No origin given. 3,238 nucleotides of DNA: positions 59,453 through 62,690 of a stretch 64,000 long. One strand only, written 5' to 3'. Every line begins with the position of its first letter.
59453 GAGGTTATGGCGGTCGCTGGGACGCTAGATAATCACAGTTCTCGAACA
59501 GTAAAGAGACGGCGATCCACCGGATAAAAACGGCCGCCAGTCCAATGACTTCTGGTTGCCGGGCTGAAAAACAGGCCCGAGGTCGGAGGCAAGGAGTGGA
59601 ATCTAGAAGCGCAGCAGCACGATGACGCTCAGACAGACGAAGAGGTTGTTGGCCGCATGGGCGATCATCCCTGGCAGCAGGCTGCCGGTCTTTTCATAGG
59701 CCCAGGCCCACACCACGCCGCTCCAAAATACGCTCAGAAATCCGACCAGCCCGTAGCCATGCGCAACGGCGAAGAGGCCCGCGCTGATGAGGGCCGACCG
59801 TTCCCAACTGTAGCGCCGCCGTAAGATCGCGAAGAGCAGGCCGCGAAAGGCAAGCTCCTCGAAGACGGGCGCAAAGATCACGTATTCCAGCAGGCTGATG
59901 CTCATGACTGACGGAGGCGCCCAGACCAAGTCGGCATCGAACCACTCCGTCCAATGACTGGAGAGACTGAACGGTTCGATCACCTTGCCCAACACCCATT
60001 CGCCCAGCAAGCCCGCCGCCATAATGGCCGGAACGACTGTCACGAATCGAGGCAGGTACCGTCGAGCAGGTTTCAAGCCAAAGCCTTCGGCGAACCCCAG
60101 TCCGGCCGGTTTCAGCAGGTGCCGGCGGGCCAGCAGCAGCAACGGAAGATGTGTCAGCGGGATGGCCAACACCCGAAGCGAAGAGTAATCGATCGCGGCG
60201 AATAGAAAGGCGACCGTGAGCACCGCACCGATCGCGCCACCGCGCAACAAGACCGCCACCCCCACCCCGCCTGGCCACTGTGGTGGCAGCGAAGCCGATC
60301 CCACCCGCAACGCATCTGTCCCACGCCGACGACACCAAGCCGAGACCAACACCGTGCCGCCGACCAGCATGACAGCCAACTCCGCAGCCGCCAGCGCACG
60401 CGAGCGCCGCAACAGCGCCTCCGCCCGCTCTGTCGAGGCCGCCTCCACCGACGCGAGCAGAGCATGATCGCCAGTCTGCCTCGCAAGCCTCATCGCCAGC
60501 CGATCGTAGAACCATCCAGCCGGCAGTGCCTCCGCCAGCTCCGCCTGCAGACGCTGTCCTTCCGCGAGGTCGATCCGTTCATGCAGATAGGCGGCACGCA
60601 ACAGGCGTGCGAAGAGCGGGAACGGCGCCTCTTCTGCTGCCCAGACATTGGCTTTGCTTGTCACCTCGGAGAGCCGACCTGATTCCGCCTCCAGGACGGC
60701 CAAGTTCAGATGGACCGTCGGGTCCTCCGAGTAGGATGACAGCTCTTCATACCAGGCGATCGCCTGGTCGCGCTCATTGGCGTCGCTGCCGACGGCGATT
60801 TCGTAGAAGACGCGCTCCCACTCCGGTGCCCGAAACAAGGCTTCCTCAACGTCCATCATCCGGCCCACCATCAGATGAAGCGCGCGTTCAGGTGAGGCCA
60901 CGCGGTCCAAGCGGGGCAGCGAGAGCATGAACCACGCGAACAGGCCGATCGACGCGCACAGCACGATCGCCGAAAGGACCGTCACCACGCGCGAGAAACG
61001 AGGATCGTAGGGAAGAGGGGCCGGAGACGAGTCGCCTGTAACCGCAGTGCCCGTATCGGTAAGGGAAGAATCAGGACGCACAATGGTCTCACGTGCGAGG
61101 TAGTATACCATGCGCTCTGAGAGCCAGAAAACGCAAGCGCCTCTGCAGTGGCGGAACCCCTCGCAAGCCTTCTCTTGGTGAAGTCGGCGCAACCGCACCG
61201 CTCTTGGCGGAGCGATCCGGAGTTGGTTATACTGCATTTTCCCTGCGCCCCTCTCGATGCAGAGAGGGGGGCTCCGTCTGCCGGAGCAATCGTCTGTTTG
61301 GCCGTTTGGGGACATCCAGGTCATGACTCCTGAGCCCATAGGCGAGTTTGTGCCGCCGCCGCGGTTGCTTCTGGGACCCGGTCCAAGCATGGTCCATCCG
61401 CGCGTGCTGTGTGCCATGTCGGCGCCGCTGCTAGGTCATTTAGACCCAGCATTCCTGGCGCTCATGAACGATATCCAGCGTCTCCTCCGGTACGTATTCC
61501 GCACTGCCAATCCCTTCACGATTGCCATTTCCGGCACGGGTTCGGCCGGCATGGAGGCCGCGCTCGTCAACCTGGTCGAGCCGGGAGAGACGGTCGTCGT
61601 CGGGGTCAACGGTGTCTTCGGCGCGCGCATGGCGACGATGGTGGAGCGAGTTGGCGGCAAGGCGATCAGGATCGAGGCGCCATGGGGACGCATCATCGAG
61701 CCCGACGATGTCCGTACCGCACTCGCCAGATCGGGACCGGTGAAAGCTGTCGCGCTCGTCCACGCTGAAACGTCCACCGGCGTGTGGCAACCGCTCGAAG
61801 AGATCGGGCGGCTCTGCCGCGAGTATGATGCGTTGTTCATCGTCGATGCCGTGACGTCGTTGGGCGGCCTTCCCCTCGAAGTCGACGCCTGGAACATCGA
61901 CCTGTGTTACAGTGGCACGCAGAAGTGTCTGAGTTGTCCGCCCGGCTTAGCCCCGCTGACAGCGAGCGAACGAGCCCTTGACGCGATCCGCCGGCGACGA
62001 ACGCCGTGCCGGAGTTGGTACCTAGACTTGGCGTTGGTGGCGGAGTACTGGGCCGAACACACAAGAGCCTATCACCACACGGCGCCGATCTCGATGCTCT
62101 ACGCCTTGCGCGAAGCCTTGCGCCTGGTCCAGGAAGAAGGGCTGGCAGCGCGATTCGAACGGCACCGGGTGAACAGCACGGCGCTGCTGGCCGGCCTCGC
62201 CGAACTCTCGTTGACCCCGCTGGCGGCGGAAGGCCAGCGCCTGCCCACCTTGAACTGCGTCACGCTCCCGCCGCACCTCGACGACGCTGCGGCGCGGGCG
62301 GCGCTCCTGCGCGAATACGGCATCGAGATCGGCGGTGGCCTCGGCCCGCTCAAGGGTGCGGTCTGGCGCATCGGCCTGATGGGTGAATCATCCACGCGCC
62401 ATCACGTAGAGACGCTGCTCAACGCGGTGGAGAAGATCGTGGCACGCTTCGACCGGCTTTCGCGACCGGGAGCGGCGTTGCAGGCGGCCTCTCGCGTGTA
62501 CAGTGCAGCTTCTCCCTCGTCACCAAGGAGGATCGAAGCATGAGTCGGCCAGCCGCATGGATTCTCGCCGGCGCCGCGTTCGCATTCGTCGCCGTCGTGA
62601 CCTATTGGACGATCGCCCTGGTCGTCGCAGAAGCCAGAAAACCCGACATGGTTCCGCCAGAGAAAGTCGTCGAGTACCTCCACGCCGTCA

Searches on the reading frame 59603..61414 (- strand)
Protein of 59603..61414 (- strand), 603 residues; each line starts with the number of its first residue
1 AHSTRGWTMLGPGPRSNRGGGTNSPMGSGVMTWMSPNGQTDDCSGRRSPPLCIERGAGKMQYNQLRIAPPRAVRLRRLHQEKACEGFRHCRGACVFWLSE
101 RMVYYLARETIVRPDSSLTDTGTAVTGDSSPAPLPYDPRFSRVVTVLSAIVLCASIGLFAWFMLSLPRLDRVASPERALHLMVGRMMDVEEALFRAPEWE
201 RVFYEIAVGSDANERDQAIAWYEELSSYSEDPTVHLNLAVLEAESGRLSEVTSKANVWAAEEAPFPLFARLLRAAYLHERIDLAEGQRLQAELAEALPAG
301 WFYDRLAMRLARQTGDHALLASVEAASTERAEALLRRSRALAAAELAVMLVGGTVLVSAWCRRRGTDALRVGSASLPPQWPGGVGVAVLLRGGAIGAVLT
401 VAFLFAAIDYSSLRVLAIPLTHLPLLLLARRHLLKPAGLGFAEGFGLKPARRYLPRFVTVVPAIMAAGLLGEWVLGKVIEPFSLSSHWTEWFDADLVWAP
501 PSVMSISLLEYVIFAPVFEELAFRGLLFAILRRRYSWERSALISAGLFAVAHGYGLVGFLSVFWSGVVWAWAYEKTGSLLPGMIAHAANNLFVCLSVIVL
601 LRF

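Call 21: search_protein_families(library=pfam, proteins=[window:59603-61414:-], max_evalue=0.001)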
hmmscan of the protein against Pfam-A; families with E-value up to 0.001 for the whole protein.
window:59603-61414:- (603 aa): 1 family
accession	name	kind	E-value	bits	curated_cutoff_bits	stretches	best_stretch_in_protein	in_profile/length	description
PF02517.21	Rce1-like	-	5.6e-22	78.3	22.4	1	507-592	7-93/93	Type II CAAX prenyl endopeptidase Rce1-like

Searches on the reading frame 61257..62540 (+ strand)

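Call 21: search_protein_families(library=pfam, proteins=[window:61257-62540:+], max_evalue=0.001)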
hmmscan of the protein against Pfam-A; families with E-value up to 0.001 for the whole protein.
window:61257-62540:+ (428 aa): 1 family
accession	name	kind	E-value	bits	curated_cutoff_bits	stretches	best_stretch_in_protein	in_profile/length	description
PF00266.25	Aminotran_5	-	1.7e-30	106.7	21.5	1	62-361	37-338/371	Aminotransferase class-V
